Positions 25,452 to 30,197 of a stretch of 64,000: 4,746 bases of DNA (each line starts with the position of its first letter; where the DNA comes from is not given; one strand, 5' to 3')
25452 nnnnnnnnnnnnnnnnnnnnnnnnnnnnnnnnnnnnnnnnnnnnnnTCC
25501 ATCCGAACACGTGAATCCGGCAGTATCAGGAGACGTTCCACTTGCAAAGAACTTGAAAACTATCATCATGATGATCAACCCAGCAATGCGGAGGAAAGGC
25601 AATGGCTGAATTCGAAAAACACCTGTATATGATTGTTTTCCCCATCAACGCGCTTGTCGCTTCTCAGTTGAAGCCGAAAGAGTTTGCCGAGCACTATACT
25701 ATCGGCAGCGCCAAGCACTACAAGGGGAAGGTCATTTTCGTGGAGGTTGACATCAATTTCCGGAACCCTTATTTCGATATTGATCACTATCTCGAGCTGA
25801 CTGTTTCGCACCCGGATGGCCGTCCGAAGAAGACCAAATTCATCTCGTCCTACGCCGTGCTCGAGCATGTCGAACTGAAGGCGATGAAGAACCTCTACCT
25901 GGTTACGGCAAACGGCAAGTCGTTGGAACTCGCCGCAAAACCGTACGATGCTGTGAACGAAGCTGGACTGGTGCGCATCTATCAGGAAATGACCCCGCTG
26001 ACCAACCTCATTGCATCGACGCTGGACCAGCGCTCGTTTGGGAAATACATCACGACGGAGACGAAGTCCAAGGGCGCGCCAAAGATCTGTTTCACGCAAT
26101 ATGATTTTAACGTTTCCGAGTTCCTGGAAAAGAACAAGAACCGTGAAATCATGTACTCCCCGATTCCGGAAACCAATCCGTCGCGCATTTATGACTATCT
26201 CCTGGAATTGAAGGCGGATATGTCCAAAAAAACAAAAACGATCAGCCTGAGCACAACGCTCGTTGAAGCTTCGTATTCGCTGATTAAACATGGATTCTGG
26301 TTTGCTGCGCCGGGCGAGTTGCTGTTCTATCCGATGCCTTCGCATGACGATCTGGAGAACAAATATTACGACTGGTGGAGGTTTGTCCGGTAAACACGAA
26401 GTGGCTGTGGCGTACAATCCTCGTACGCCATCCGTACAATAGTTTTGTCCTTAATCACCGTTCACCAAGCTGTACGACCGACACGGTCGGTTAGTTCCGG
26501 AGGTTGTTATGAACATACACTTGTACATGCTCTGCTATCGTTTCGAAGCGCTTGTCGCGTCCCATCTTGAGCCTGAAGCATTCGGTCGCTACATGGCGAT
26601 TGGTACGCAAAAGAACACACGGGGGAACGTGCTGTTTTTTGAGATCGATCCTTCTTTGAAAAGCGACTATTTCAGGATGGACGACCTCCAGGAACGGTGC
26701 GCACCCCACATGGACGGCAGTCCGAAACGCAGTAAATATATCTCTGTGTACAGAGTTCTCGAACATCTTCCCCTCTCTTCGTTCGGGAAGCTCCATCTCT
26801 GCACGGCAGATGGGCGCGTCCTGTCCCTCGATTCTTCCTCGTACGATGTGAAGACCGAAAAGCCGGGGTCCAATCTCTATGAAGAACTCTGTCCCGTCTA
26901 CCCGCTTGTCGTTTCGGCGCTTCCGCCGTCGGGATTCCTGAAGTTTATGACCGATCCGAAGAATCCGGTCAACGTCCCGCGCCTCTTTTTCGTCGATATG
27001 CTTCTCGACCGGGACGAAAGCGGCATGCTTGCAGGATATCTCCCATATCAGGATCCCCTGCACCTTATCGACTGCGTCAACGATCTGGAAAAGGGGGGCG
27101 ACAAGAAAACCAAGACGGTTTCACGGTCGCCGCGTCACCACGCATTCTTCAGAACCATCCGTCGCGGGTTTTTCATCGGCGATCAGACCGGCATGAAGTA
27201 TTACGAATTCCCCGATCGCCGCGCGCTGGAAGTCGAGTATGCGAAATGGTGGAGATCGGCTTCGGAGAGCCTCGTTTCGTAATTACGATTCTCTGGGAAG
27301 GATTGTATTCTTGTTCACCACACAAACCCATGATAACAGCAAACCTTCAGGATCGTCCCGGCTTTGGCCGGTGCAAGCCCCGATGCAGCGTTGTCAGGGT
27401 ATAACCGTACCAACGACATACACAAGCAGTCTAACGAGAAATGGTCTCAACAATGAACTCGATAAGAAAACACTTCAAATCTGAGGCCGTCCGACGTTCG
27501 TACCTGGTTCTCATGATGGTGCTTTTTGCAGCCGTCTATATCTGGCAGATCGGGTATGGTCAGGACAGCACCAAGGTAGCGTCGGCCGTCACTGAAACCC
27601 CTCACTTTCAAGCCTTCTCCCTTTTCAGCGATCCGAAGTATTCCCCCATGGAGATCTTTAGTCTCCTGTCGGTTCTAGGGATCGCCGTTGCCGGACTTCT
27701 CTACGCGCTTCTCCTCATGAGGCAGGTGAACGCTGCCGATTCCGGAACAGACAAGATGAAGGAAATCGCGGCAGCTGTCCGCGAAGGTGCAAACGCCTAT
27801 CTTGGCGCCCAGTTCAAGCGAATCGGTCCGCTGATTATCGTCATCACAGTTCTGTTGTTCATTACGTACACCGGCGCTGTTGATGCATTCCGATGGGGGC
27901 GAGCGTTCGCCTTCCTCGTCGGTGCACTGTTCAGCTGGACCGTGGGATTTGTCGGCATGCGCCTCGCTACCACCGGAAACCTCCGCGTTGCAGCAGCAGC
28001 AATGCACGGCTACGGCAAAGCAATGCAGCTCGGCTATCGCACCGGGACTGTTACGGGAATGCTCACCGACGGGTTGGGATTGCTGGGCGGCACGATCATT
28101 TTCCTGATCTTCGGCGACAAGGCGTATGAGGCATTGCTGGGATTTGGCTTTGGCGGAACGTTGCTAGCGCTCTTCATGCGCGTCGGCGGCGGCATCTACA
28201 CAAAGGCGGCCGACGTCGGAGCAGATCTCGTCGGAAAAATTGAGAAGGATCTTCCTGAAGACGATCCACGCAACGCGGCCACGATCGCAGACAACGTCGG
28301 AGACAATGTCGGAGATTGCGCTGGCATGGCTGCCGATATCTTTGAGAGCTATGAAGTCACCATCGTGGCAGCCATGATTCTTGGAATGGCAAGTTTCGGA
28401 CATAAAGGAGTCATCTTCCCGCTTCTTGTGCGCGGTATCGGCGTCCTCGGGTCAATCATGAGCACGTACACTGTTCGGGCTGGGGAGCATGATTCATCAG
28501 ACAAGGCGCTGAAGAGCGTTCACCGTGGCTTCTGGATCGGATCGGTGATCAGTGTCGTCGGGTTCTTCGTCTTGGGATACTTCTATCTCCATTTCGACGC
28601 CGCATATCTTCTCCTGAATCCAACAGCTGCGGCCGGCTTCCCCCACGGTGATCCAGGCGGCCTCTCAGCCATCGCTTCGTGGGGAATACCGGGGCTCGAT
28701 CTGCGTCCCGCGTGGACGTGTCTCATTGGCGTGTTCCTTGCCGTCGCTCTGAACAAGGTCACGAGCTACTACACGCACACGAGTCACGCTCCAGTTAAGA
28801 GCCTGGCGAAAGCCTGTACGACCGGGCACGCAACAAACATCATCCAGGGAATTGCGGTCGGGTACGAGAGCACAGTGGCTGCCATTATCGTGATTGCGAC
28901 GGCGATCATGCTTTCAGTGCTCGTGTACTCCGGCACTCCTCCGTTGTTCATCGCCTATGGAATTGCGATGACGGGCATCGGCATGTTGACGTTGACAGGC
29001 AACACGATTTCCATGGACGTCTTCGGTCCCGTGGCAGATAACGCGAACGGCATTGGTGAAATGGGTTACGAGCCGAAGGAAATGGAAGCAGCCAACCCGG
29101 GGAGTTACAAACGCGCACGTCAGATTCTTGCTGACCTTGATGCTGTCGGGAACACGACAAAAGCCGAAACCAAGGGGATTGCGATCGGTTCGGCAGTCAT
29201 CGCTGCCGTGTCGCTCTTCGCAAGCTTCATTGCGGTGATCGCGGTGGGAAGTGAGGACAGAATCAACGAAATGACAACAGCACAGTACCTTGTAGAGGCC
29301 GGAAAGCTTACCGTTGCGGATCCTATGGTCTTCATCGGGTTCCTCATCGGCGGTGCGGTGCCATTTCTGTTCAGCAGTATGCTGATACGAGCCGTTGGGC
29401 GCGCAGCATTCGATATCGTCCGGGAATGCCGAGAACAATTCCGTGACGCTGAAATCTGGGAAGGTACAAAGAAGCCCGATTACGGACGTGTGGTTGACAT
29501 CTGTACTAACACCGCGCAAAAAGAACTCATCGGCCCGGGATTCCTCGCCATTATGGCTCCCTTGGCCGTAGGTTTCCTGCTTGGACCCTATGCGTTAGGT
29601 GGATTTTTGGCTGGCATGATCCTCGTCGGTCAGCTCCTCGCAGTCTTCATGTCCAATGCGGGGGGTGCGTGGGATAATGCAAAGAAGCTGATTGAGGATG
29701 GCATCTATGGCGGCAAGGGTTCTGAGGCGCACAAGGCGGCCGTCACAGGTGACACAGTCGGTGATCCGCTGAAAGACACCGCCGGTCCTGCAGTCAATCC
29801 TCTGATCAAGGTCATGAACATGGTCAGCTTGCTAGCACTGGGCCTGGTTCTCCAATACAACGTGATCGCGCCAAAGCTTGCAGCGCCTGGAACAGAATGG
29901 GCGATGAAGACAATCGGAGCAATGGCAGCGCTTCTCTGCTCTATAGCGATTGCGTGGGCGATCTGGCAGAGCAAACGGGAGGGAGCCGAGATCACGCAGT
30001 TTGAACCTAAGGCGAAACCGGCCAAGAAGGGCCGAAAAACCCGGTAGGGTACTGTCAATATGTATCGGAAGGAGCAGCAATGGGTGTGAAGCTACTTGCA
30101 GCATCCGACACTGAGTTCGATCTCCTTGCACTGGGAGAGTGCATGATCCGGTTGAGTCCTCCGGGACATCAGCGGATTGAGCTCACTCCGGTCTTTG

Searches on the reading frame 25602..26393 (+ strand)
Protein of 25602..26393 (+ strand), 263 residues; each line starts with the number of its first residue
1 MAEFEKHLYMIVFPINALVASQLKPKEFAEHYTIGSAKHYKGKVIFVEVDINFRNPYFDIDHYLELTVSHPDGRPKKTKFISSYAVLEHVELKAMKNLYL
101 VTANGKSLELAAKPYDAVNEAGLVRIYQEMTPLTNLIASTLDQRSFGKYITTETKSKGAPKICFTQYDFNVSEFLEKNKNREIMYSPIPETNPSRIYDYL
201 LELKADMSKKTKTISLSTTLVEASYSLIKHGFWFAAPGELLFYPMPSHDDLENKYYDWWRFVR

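Call 12: search_protein_families(library=pfam, proteins=[window:25602-26393:+])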
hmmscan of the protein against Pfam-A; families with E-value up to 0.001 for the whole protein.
window:25602-26393:+ (263 aa): 0 families

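Call 24: search_protein_families(library=pfam, proteins=[window:25602-26393:+], max_evalue=0.01)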
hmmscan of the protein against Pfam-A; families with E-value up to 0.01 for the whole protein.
window:25602-26393:+ (263 aa): 0 families

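Call 40: search_protein_families(library=ncbifam, proteins=[window:25602-26393:+], max_evalue=0.00001)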
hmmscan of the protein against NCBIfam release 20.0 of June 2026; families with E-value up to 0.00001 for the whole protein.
window:25602-26393:+ (263 aa): 0 families
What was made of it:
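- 25602..27282 (+): Two tandem paralogs of an unknown 263-aa family (25602-26393 and 26509-27282). They intervene in the module and are probably not part of the pathway. No Pfam or NCBIfam match (calls 12, 24, 40).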

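Call 66: find_homologous_proteins(query=window:25602-26393:+, max_evalue=0.001)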
Query window:25602-26393:+ (263 aa): 517 proteins with E <= 0.001 among 1248 candidates; the best 120 are listed.
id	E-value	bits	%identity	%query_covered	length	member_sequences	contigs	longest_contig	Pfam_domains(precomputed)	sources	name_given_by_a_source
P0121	4.8e-174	595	100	100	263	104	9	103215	-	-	-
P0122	4.7e-151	520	85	100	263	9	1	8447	-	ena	-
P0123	6.3e-151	519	84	100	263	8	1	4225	-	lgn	-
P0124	6.1e-149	513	84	100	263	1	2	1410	-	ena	-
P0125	6.1e-149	513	83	100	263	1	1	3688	-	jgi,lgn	jgi:hypothetical protein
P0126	6.3e-149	513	85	100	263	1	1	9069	-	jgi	jgi:hypothetical protein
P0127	9.2e-149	512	83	100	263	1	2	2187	-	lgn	-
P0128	1.6e-148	511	84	100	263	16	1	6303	-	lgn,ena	-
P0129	3.6e-148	510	83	100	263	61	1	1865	-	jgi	-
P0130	1.6e-147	508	83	100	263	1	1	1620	-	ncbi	-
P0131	1.0e-144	499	80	100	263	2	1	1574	-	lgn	-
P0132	1.7e-144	498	80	100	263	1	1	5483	-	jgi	jgi:hypothetical protein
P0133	5.5e-142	490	78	100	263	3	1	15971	-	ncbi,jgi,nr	ncbi:MAG TPA: hypothetical protein DGH68_07705 [Bacteroidetes bacterium]|nr:hypothetical protein [Ba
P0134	6.7e-142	490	80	100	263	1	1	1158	-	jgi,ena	-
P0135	1.0e-141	489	79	100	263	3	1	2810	-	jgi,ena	-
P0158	8.9e-137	473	75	100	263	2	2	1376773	-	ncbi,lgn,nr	ncbi:MAG: hypothetical protein HZB59_09585 [Ignavibacteriales bacterium]|nr:hypothetical protein [Ig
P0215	2.9e-119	416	68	99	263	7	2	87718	-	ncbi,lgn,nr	ncbi:MAG: hypothetical protein HYV14_06095 [Elusimicrobia bacterium]|nr:hypothetical protein [Elusim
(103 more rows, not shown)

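Call 67: find_encoding_contigs(protein=P0215, flank=6000, max_places=2)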
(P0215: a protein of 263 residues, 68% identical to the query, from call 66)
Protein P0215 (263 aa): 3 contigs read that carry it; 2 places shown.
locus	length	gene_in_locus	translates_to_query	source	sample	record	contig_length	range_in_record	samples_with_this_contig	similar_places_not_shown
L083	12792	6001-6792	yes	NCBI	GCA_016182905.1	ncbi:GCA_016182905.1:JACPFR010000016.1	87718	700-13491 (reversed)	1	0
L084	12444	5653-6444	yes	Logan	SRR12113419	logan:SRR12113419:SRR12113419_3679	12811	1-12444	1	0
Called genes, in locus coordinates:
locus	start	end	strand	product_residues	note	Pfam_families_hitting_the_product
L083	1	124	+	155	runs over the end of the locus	-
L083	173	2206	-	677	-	PF00912:Transgly, PF00905:Transpeptidase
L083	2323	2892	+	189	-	-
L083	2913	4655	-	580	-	PF22396:DUF6976, PF00512:HisKA, PF02518:HATPase_c, PF13581:HATPase_c_2 (weak)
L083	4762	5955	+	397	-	PF07075:NamZ_N, PF20732:NamZ_C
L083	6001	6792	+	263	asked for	-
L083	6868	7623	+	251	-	PF01988:VIT1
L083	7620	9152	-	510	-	-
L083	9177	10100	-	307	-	-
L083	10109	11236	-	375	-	-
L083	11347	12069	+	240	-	PF18912:DZR_2, PF00156:Pribosyltran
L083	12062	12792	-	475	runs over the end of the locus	PF00989:PAS (weak), PF13188:PAS_8 (weak), PF13426:PAS_9 (weak), PF00512:HisKA, PF02518:HATPase_c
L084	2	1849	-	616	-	?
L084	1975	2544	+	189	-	-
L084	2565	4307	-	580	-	PF22396:DUF6976, PF00512:HisKA, PF02518:HATPase_c, PF13581:HATPase_c_2 (weak)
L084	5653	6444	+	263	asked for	-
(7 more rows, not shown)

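Call 68: find_encoding_contigs(protein=P0158, flank=6000, max_places=2)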
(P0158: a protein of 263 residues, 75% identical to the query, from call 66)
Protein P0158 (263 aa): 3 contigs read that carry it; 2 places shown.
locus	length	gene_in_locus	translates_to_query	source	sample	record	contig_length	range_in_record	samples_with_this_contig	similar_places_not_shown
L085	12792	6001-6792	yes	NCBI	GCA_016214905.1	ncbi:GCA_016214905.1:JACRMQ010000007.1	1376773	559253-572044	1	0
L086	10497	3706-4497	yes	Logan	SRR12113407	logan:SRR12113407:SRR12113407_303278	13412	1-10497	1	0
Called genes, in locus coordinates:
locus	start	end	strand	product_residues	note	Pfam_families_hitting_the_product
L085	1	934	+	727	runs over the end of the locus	PF06452:CBM9_1 (weak), PF19313:DUF5916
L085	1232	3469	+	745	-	PF06452:CBM9_1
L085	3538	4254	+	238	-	PF00005:ABC_tran, PF02463:SMC_N (faint), PF13304:AAA_21 (faint)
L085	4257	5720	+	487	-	PF12704:MacB_PCD, PF02687:FtsX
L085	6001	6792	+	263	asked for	-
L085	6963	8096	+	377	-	PF00389:2-Hacid_dh, PF02826:2-Hacid_dh_C, PF11890:DUF3410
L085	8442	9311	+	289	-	-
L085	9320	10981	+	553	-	PF02085:Cytochrom_CIII (faint), PF14522:Cytochrome_C7 (faint), PF09699:Paired_CXXCH_1 (faint), PF14537:Cytochrom_c3_2 (faint), PF22113:Mtrc-MtrF_II-IV_dom (weak)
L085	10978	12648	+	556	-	PF02085:Cytochrom_CIII (faint), PF14522:Cytochrome_C7 (faint), PF14537:Cytochrom_c3_2 (faint)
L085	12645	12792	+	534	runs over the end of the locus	-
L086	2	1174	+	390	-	?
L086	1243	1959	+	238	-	PF00005:ABC_tran, PF02463:SMC_N (faint), PF13304:AAA_21 (faint)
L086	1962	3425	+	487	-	PF12704:MacB_PCD, PF02687:FtsX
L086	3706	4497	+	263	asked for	-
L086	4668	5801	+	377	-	PF00389:2-Hacid_dh, PF02826:2-Hacid_dh_C, PF11890:DUF3410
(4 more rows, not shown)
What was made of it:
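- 25602..27282 (+): Elsewhere the family sits in unrelated contexts (calls 67, 68).
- In one Ignavibacteriales genome PdxB lies next to the unknown 263-aa family, far from any LarA or Gnd (call 68).
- Tried and rejected: It was rejected because the family occurs in unrelated contexts (calls 67, 68).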

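Call 78: predict_structure(alignment_id=A2)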
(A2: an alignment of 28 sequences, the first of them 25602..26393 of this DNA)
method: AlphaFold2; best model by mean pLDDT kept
length: 263 residues; sequences in the alignment: 28
mean_pLDDT: 85.2   pTM: 0.85
mean pLDDT of the five models: 85.2, 83.7, 83.6, 80.6, 78.6
residues with pLDDT >= 90: 111; 70-90: 126; 50-70: 23; < 50: 3
segments of 3 or more residues with pLDDT < 50: none
pLDDT, mean of each block of 10 residues (from residue 1): 79 89 91 66 85 94 87 80 87 95 90 78 80 81 88 64 88 90 84 89 87 82 84 89 94 93 84
secondary structure, 60 per line:
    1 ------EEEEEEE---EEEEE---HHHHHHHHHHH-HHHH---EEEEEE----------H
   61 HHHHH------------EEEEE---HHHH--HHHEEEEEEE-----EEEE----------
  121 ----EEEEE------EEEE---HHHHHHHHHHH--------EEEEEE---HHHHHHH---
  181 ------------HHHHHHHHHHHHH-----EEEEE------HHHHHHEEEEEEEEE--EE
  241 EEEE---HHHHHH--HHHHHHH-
elements in order: E7-13 E17-21 H25-35 H37-40 E44-49 H60-65 E78-82 H86-89 E95-101 E107-110 E125-129 E136-139 H143-153 E162-167 H171-177 H193-205 E211-215 H222-227 E228-236 E239-244 H248-253 H256-262

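Call 81: fold_search(model_id=the predicted structure, library=pdb)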
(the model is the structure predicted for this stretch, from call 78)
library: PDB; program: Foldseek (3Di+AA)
matches with E <= 10: 109; with E <= 0.001: 0
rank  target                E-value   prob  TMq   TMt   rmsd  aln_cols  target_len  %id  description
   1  8oxa_A                4.0e-01  0.06  0.12  0.05  12.8       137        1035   15  Cryo-EM structure of ATP8B1-CDC50A in E2-Pi conformation with occluded PS (released 2023-11-29)
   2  4tr6_A                5.6e-01  0.01  0.10  0.08  18.0       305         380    8  Crystal structure of DNA polymerase sliding clamp from Bacillus subtilis (released 2014-09-10)
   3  6e8d_D                7.4e-01  0.01  0.10  0.07  18.3       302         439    6  Crystal structure of the Bacillus subtilis sliding clamp-MutL complex. (released 2019-05-01)
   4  8ox9_A                9.3e-01  0.02  0.13  0.06  16.1       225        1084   12  Cryo-EM structure of ATP8B1-CDC50A in E2P active conformation with bound PC (released 2023-11-29)
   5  2a5g_B                1.0e+00  0.15  0.20  0.26   8.1       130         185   17  Cholera toxin A1 subunit bound to ARF6(Q67L) (released 2005-08-16)
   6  6psy_A                1.2e+00  0.03  0.12  0.05  13.3       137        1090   14  Cryo-EM structure of S. cerevisiae Drs2p-Cdc50p in the autoinhibited apo form (released 2019-09-25)
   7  1xko_B                1.4e+00  0.02  0.10  0.13  15.4       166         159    8  Structure of Thermotoga maritima CheX (released 2004-12-07)
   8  7ee6_G                1.5e+00  0.07  0.17  0.20   9.9       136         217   10  Crystal structure of PltC toxin (released 2021-12-22)
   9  1xko_A                1.5e+00  0.02  0.10  0.15  15.8       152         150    9  Structure of Thermotoga maritima CheX (released 2004-12-07)
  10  1squ_A                1.5e+00  0.02  0.10  0.14  16.6       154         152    8  Structural Genomics, Crystal structure of the CheX protein from Thermotoga maritima (released 2004-05-04)
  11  7jj9                  1.5e+00  0.01  0.12  0.08  20.6       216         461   12  Crystal structure of Zn(II)-bound AdcA from Streptococcus pneumoniae (released 2020-12-23)
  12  1squ_B                1.6e+00  0.02  0.10  0.13  14.8       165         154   10  Structural Genomics, Crystal structure of the CheX protein from Thermotoga maritima (released 2004-05-04)
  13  3gyo                  1.6e+00  0.01  0.10  0.11  20.6       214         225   11  Se-Met Rtt106p (released 2009-12-08)
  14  4z9d_B                2.0e+00  0.08  0.19  0.26   7.9       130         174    8  EcPltA (released 2016-10-12)
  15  4z9d_C                2.0e+00  0.08  0.19  0.26   8.3       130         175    8  EcPltA (released 2016-10-12)
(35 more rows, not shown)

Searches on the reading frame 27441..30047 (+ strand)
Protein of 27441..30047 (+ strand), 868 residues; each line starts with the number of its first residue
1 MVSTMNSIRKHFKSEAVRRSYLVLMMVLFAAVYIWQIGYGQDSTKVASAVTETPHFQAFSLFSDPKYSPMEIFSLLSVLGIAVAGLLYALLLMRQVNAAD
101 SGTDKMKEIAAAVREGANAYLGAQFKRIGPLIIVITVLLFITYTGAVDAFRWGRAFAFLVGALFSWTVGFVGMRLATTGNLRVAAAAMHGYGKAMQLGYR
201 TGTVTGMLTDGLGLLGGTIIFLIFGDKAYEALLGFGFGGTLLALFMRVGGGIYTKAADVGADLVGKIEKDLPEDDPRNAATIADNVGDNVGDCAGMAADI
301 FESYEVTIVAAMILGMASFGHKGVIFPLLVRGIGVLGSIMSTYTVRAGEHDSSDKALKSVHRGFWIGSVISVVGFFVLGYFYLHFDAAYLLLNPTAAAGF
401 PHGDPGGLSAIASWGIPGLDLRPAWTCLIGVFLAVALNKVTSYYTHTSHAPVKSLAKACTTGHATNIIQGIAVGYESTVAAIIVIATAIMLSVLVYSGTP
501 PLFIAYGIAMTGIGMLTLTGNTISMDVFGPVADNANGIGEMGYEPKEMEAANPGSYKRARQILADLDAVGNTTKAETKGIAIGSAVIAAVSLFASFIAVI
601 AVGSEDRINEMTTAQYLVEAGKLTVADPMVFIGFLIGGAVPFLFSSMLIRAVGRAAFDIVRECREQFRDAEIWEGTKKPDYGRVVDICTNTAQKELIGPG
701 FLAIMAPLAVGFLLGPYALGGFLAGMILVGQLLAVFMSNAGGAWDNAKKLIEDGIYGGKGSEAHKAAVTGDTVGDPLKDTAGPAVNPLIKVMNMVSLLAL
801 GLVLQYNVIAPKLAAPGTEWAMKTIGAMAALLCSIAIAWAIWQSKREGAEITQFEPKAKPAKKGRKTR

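Call 4: search_protein_families(library=pfam, proteins=[window:27441-30047:+])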
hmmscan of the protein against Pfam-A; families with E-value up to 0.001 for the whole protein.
window:27441-30047:+ (868 aa): 1 family
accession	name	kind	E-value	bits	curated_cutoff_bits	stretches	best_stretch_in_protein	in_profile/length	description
PF03030.21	H_PPase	-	1.2e-242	807.7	29.7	1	83-798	1-644/645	Inorganic H+ pyrophosphatase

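Call 5: search_protein_families(library=ncbifam, proteins=[window:27441-30047:+])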
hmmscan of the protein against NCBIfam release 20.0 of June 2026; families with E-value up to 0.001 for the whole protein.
window:27441-30047:+ (868 aa): 13 families
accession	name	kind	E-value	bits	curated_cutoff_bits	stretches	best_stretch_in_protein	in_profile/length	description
NF001952.0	PRK00733.1-4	equivalog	1.2e-289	962.7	912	1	70-861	14-776/782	sodium-translocating pyrophosphatase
NF001959.0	PRK00733.3-4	equivalog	6.2e-221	735.4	975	1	82-807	12-672/674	sodium-translocating pyrophosphatase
NF001960.0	PRK00733.3-5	equivalog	1e-218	728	546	1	78-807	8-671/673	sodium-translocating pyrophosphatase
NF001951.0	PRK00733.1-2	equivalog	3.8e-209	696.7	859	1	74-803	5-688/691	sodium-translocating pyrophosphatase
NF001953.0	PRK00733.2-1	equivalog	2.4e-204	680.7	783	1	78-800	8-693/697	sodium-translocating pyrophosphatase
TIGR01104.1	V_PPase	equivalog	5.2e-203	676.5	651.9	1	79-806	8-693/697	V-type H(+)-translocating pyrophosphatase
NF001954.0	PRK00733.2-2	equivalog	1.5e-194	648.6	894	1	78-807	7-721/723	sodium-translocating pyrophosphatase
NF001957.0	PRK00733.3-2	equivalog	8e-186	619.4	945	2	422-804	304-649/651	sodium-translocating pyrophosphatase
NF001958.0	PRK00733.3-3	equivalog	1e-181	605.8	1055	1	81-808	10-678/680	sodium-translocating pyrophosphatase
NF001961.0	PRK00733.3-6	equivalog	1.7e-180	601.6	926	1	81-800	11-667/671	sodium-translocating pyrophosphatase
NF001955.0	PRK00733.2-4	equivalog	3.1e-179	597.9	1059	1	75-800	6-697/736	sodium-translocating pyrophosphatase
NF001956.0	PRK00733.3-1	equivalog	7.4e-154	514.1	1321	1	73-801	7-690/704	sodium-translocating pyrophosphatase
NF001950.0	PRK00733.1-1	equivalog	3.2e-91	306.7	826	2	430-807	396-772/807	sodium-translocating pyrophosphatase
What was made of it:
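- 27441..30047 (+): Membrane-bound ion-translocating pyrophosphatase. It intervenes in the module, 32 nt upstream of Kin2. NF001952 963 bits (calls 4, 5).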
